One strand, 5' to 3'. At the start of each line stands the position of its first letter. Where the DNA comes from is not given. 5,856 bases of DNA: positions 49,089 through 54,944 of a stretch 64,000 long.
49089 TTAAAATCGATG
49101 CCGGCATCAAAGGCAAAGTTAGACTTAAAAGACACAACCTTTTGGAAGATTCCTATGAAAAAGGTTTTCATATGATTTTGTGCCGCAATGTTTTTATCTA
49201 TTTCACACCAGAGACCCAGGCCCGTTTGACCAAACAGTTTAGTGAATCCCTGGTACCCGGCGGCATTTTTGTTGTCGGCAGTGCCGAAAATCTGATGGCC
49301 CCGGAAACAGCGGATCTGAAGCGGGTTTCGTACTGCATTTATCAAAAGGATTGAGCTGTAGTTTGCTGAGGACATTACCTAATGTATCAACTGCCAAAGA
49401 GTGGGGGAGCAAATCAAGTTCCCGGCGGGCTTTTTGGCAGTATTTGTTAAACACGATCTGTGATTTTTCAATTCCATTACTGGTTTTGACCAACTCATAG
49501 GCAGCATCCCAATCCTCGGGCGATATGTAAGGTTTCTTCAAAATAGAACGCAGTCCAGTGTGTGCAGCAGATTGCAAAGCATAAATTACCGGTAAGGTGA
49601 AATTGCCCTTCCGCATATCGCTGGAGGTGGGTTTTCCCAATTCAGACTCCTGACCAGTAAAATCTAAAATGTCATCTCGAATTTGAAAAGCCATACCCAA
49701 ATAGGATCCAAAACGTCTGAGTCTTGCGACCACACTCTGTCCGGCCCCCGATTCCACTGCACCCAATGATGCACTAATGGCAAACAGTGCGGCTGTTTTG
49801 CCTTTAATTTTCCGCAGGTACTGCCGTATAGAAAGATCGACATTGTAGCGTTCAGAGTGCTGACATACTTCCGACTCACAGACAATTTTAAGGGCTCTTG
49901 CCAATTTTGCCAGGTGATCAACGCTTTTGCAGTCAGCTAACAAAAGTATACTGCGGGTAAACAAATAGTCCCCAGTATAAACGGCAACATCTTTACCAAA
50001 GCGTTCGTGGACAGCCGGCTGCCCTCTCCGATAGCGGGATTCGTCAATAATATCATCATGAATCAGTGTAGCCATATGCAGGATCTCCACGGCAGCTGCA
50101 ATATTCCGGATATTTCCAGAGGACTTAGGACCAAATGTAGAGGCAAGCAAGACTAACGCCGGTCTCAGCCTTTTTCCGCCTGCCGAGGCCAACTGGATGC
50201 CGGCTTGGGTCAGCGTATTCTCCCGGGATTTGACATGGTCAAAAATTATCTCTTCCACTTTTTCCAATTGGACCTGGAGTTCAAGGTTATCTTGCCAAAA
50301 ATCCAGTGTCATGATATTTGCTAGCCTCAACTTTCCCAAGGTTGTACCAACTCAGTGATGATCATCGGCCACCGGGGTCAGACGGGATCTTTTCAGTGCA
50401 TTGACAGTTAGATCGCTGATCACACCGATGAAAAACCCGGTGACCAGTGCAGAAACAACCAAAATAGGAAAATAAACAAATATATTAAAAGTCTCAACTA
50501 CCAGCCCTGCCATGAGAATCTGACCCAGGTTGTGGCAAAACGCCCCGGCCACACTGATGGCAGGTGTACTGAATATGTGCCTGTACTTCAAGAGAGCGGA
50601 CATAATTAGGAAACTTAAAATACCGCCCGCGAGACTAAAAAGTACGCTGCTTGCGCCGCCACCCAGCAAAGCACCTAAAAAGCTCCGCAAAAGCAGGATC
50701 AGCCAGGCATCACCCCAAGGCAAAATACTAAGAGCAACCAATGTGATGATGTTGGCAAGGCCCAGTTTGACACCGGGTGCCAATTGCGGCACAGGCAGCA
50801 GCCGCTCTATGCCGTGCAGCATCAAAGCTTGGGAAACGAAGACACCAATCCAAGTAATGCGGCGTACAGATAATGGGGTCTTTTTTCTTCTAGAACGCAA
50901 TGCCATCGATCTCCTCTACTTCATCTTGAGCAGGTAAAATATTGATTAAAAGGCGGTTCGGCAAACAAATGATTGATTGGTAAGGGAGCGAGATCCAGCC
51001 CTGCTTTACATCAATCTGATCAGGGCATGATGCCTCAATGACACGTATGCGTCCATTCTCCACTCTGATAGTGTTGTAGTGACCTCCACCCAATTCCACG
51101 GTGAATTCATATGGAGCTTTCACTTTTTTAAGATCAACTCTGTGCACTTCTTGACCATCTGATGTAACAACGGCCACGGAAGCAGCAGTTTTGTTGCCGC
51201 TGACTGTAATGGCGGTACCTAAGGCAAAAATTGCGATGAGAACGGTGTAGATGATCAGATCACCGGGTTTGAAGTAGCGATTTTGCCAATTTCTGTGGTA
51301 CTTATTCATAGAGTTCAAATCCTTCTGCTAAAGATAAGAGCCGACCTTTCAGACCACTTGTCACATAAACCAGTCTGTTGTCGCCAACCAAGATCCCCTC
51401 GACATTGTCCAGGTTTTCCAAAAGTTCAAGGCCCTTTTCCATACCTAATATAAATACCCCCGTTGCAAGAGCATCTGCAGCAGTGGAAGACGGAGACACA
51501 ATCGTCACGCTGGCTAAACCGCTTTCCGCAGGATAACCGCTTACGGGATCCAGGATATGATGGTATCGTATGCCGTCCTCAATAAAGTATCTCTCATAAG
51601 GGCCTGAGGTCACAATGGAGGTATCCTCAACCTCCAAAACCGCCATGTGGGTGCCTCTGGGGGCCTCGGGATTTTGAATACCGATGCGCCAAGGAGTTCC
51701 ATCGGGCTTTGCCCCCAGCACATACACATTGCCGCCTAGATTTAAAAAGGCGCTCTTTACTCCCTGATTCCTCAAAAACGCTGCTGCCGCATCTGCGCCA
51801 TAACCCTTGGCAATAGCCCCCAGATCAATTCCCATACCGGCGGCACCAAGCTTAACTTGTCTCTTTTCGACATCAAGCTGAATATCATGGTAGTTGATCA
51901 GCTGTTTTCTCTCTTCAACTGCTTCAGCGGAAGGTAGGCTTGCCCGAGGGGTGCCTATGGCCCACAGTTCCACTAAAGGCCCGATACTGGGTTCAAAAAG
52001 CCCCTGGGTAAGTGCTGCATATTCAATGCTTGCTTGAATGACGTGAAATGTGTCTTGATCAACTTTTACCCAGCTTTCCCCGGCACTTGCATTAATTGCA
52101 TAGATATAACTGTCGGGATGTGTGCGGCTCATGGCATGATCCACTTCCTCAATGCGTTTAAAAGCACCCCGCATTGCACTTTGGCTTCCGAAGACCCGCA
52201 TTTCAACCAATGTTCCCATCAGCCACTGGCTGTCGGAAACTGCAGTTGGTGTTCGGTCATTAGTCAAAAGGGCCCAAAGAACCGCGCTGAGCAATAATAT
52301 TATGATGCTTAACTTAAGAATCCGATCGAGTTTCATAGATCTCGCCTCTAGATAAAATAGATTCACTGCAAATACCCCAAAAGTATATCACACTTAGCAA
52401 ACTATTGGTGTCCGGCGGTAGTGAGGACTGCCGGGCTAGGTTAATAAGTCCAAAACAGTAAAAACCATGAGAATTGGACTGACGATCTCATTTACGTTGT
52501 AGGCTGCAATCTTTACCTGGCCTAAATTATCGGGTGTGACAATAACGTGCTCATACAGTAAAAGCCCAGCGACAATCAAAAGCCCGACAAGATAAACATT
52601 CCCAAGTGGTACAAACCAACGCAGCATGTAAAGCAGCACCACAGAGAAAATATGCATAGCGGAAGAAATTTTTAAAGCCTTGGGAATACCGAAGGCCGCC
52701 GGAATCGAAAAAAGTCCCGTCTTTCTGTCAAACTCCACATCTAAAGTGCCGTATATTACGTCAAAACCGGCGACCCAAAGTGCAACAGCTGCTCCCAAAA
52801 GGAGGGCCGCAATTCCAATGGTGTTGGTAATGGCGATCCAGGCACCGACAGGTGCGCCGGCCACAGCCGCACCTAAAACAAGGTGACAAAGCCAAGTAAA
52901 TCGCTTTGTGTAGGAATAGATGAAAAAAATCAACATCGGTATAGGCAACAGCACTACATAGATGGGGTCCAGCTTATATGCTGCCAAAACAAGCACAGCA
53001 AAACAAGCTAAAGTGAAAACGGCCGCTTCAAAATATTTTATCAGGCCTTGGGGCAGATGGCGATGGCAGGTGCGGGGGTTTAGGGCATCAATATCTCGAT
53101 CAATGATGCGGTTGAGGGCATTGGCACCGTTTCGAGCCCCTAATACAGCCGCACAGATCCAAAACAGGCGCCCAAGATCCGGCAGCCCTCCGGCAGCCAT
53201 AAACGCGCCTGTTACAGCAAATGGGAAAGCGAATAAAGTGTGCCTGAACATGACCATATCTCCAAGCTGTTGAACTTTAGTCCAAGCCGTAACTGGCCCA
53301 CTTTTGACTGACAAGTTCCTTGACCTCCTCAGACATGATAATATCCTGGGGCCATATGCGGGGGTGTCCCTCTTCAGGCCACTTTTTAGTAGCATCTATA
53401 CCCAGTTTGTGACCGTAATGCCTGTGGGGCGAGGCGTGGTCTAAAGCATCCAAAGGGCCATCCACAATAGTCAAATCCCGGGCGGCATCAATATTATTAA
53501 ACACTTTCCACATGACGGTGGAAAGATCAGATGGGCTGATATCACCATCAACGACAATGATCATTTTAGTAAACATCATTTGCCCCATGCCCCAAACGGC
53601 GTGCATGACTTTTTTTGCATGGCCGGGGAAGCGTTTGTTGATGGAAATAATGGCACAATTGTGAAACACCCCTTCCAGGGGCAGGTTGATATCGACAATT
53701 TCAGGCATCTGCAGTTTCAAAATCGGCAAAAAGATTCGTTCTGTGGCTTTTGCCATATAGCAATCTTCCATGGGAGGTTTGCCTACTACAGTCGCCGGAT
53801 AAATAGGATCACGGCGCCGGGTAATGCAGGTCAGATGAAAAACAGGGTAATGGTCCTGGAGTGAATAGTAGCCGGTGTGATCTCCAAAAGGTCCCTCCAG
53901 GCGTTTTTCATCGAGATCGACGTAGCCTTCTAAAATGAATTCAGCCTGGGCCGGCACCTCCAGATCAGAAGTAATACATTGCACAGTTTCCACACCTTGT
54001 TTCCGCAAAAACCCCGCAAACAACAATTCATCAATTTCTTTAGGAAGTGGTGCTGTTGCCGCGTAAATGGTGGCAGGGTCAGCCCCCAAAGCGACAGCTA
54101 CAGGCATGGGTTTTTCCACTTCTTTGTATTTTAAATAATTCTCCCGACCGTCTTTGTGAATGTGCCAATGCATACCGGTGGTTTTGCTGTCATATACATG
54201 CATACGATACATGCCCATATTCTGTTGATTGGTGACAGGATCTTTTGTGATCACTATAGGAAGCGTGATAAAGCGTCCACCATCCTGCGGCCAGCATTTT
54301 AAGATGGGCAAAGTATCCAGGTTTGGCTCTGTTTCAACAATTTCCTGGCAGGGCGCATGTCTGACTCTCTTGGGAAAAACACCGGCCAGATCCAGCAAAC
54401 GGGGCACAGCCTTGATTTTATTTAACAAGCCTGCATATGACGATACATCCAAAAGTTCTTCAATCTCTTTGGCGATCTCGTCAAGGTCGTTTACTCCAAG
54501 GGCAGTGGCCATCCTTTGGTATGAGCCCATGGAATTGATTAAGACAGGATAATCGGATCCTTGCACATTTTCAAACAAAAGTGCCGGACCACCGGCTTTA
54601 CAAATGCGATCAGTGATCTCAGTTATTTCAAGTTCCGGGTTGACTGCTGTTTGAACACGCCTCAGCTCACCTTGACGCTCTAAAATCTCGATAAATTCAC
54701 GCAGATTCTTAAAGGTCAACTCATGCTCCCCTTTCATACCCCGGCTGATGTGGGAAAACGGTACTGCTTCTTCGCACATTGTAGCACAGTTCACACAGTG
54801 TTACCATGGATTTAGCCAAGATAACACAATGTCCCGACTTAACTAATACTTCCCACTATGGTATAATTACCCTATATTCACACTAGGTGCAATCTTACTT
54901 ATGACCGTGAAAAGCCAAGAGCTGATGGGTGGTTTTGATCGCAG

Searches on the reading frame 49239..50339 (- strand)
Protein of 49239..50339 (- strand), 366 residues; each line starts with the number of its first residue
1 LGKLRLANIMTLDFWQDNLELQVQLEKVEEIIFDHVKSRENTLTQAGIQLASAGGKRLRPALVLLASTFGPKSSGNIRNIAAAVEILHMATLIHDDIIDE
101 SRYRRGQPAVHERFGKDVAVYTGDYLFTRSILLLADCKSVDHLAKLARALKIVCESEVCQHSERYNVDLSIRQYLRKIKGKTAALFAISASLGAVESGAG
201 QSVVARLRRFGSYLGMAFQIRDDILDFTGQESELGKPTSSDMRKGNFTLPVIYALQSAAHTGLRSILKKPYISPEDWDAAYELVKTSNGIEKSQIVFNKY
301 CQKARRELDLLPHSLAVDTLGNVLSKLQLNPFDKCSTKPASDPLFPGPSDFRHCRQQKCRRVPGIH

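Call 4: search_protein_families(library=pfam, proteins=[window:49239-50339:-], max_evalue=0.01)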
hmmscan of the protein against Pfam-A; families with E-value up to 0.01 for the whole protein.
window:49239-50339:- (366 aa): 1 family
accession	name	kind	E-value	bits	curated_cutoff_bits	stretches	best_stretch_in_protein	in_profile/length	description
PF00348.22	polyprenyl_synt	-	3.6e-70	236.5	27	1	42-283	3-250/251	Polyprenyl synthetase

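Call 35: search_protein_families(library=ncbifam, proteins=[window:49239-50339:-], max_evalue=0.00001)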
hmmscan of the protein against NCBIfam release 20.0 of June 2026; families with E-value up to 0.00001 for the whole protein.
window:49239-50339:- (366 aa): 16 families
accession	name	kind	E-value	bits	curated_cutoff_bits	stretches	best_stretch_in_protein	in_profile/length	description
TIGR02748.1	GerC3_HepT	equivalog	1.9e-86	290.1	456.55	1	21-325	9-312/319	heptaprenyl diphosphate synthase component II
NF045628.1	HxpDPsynlarge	equivalog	9.7e-76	254.7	500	1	22-327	2-306/311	hexaprenyl-diphosphate synthase large subunit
TIGR02749.1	prenyl_cyano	equivalog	1.6e-72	244.3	383.2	1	24-323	13-313/322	solanesyl diphosphate synthase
NF040698.1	IdsA_Meth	equivalog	4.3e-61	206.9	468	1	27-322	13-318/328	short chain isoprenyl diphosphate synthase IdsA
NF041003.1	GGPP_syn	equivalog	1.8e-59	201.5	500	1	25-312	10-304/326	geranylgeranyl diphosphate synthase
NF041169.1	f2_encap_cargo4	exception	1.7e-58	198.5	450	1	45-311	40-312/334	family 2 encapsulin nanocompartment cargo protein polyprenyl transferase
NF042417.1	NPPPS_Mycobact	equivalog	6.3e-58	196.4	600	1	22-320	23-323/335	nonaprenyl/(2E,6E)-farnesyl/geranylgeranyl diphosphat synthase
NF008140.0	PRK10888.1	equivalog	8.7e-49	166.6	412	1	25-259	14-248/323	octaprenyl diphosphate synthase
NF045549.1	GGPPsyn_IdsB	equivalog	5.7e-45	153.9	475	1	48-305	58-322/346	geranylgeranyl diphosphate synthase IdsB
NF045485.1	FPPsyn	subfamily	2.4e-43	148.4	275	1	34-260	14-253/288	farnesyl diphosphate synthase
NF040789.2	gerfarn_diphsyn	equivalog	3.1e-39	135.1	560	1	38-323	29-336/345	geranylfarnesyl diphosphate synthase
NF040627.1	GFPS_Meth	equivalog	3.9e-37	128.2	600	1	29-236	13-217/285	geranylfarnesyl diphosphate synthase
NF045685.1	GGPPSynCrtE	equivalog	5.8e-32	110.9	460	1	52-260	39-258/293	geranylgeranyl diphosphate synthase CrtE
NF007877.0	PRK10581.1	equivalog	4.1e-31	108.3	321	1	39-260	28-261/299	(2E,6E)-farnesyl diphosphate synthase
NF042416.1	GFPPS_Mycobact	equivalog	4.8e-22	78.4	600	2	41-116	28-106/350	bifunctional (2E,6E)-farnesyl/geranyl diphosphate synthase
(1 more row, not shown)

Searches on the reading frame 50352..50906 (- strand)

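Call 4: search_protein_families(library=pfam, proteins=[window:50352-50906:-], max_evalue=0.01)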
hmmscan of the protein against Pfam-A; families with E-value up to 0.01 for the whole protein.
window:50352-50906:- (184 aa): 2 families
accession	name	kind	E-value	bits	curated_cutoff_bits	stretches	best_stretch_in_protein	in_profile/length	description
PF07456.16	Hpre_diP_synt_I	-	2.8e-42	144.7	30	1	23-164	1-144/147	Heptaprenyl diphosphate synthase component I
PF12822.12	ECF_trnsprt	-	0.00044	20.7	30.7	1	15-164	1-148/169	ECF transporter, substrate-specific component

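Call 35: search_protein_families(library=ncbifam, proteins=[window:50352-50906:-], max_evalue=0.00001)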
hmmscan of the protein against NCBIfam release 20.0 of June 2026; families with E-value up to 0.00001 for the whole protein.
window:50352-50906:- (184 aa): 0 families

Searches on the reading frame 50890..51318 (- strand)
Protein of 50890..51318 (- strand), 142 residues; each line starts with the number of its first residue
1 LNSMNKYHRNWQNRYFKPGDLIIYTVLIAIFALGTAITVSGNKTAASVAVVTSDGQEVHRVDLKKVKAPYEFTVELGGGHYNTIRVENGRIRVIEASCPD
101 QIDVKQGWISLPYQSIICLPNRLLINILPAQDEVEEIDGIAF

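Call 4: search_protein_families(library=pfam, proteins=[window:50890-51318:-], max_evalue=0.01)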
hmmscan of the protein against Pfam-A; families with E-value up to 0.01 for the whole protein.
window:50890-51318:- (142 aa): 1 family
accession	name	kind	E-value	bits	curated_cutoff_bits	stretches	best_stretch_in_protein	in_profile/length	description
PF07009.16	NusG_II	-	7.2e-33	113.4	29.6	1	23-127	2-103/107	NusG domain II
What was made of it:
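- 50890..51318 (-): EetA homologue (NusG domain II protein). Pfam NusG_II E 7e-33 (call 4).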

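Call 35: search_protein_families(library=ncbifam, proteins=[window:50890-51318:-], max_evalue=0.00001)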
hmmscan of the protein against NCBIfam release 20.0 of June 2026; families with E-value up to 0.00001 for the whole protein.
window:50890-51318:- (142 aa): 0 families

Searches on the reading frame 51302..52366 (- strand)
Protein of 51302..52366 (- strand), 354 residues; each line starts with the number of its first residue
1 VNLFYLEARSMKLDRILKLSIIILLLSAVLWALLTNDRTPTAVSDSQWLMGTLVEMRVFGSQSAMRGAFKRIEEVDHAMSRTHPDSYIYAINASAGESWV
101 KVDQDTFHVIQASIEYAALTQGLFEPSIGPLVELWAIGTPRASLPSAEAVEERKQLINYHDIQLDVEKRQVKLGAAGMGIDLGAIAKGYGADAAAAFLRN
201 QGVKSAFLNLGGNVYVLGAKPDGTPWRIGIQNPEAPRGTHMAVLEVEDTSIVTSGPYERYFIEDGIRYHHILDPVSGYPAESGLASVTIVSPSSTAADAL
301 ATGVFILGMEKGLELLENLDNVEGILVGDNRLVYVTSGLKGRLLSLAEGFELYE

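Call 4: search_protein_families(library=pfam, proteins=[window:51302-52366:-], max_evalue=0.01)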
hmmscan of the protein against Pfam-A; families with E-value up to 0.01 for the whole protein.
window:51302-52366:- (354 aa): 1 family
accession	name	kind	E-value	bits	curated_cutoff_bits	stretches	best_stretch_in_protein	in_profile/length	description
PF02424.20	ApbE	-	7.7e-93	311.3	25.6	1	50-325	1-265/266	ApbE family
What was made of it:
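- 51302..52336 (-): apbE/fmnB: FAD:protein FMN transferase with an N-terminal signal-anchor (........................). Pfam ApbE E 8e-93 (call 4).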

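Call 35: search_protein_families(library=ncbifam, proteins=[window:51302-52366:-], max_evalue=0.00001)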
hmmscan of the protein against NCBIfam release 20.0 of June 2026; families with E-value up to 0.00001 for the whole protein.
window:51302-52366:- (354 aa): 1 family
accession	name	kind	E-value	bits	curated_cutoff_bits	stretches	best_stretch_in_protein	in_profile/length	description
NF007774.0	PRK10461.1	equivalog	4.8e-42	144.1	498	1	16-317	8-318/351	FAD:protein FMN transferase ApbE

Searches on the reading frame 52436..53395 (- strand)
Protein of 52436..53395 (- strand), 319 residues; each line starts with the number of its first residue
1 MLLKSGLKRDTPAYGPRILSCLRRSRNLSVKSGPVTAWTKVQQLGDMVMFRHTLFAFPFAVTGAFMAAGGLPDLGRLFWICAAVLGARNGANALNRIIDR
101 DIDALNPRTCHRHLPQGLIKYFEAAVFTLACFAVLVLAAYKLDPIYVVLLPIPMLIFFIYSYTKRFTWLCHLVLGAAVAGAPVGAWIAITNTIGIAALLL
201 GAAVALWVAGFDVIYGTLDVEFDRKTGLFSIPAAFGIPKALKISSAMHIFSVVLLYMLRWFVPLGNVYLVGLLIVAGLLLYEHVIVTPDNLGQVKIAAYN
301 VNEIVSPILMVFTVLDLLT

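Call 4: search_protein_families(library=pfam, proteins=[window:52436-53395:-], max_evalue=0.01)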
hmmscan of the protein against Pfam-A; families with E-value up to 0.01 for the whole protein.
window:52436-53395:- (319 aa): 1 family
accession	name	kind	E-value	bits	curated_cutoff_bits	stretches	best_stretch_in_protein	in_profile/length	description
PF01040.23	UbiA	-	6.8e-50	170.1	34.2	1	57-293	2-239/250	UbiA prenyltransferase family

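Call 35: search_protein_families(library=ncbifam, proteins=[window:52436-53395:-], max_evalue=0.00001)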
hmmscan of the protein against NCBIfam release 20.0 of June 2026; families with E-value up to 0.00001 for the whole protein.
window:52436-53395:- (319 aa): 22 families
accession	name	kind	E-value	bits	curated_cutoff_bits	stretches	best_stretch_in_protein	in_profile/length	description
NF009524.0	PRK12886.1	equivalog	3.2e-86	289.3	387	1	36-318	3-285/291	prenyltransferase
NF041586.1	MqnP_DT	exception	2.1e-85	286.8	430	1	46-317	5-276/277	menaquinone biosynthesis prenyltransferase MqnP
TIGR01475.1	ubiA_other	subfamily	3.6e-85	285.8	180.8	1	40-318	1-281/282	UbiA-like polyprenyltransferase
NF009526.0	PRK12888.1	equivalog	3.8e-79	266.2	364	1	38-318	12-295/301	4-hydroxybenzoate octaprenyltransferase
NF041584.1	MqnP_SCO4491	exception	1.7e-69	234.7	420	1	41-318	3-283/285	menaquinone biosynthesis prenyltransferase MqnP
NF009515.0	PRK12874.1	equivalog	3.3e-58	197.3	392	1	37-318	4-289/291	4-hydroxybenzoate polyprenyltransferase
NF041585.1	MqnP_Cj_Hp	exception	6.3e-58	196.5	375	1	42-316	2-280/281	menaquinone biosynthesis prenyltransferase MqnP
NF009609.0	PRK13106.1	equivalog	2.4e-47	161.8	349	1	43-316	17-294/301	prenyltransferase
NF009532.0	PRK12895.1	equivalog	1.3e-42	146.1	414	1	41-316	3-279/286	prenyltransferase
NF009517.0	PRK12876.1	equivalog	2.6e-35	122.3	419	1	75-276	47-254/300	prenyltransferase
TIGR01474.1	ubiA_proteo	equivalog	5.7e-29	101.5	275.45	1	60-316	23-280/282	4-hydroxybenzoate octaprenyltransferase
NF009523.0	PRK12884.1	equivalog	7.5e-21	74.5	269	1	40-286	3-246/279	prenyltransferase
TIGR01473.1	cyoE_ctaB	equivalog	2e-18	67.2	210.3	1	59-289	18-252/281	heme o synthase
NF009521.0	PRK12882.1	equivalog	1.1e-15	57.6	296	1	50-281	14-244/280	geranylgeranylglycerol-phosphate geranylgeranyltransferase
NF003349.0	PRK04375.1-2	equivalog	1.4e-15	57.3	246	1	60-283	44-270/318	heme o synthase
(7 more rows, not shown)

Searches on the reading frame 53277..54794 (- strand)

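Call 4: search_protein_families(library=pfam, proteins=[window:53277-54794:-], max_evalue=0.01)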
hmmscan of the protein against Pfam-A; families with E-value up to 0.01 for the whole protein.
window:53277-54794:- (505 aa): 3 families
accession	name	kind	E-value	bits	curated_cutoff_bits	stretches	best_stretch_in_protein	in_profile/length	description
PF01977.22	UbiD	-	6.7e-87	290.4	23.3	1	144-340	3-206/206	3-octaprenyl-4-hydroxybenzoate carboxy-lyase Rift-related domain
PF20696.2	UbiD_C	-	3.5e-48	163.2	24.2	1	345-468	1-127/127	3-octaprenyl-4-hydroxybenzoate carboxy-lyase C-terminal domain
PF20695.2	UbiD_N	-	1e-27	96.5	24.3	1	35-110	1-77/78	3-octaprenyl-4-hydroxybenzoate carboxy-lyase N-terminal domain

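Call 35: search_protein_families(library=ncbifam, proteins=[window:53277-54794:-], max_evalue=0.00001)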
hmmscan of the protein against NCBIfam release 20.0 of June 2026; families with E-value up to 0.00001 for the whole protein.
window:53277-54794:- (505 aa): 7 families
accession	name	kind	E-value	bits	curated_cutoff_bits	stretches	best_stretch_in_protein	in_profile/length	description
TIGR03701.1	mena_SCO4490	equivalog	5.8e-199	661.3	495.9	1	33-463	1-433/433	menaquinone biosynthesis decarboxylase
TIGR00148.1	TIGR00148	subfamily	8e-152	505.9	244.85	1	31-471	1-438/438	UbiD family decarboxylase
NF008175.0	PRK10922.1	equivalog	1.7e-133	445.8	788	1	26-500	4-486/497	4-hydroxy-3-polyprenylbenzoate decarboxylase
NF041204.1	VdcC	exception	2.1e-80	270.5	650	1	29-475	2-442/467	non-oxidative hydroxyarylic acid decarboxylases subunit C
TIGR02724.1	phenyl_P_beta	equivalog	4.6e-52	177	468.95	1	30-505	2-472/472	phenylphosphate carboxylase subunit beta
NF041219.1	BagN_FevL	exception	7.4e-44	150.1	1000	1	23-343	12-331/502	bagremycin/ferroverdin biosynthesis UbiD family decarboxylase BagN/FevL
TIGR02723.1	phenyl_P_alpha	equivalog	1.3e-38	132.8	564.6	1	29-501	8-478/485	phenylphosphate carboxylase subunit alpha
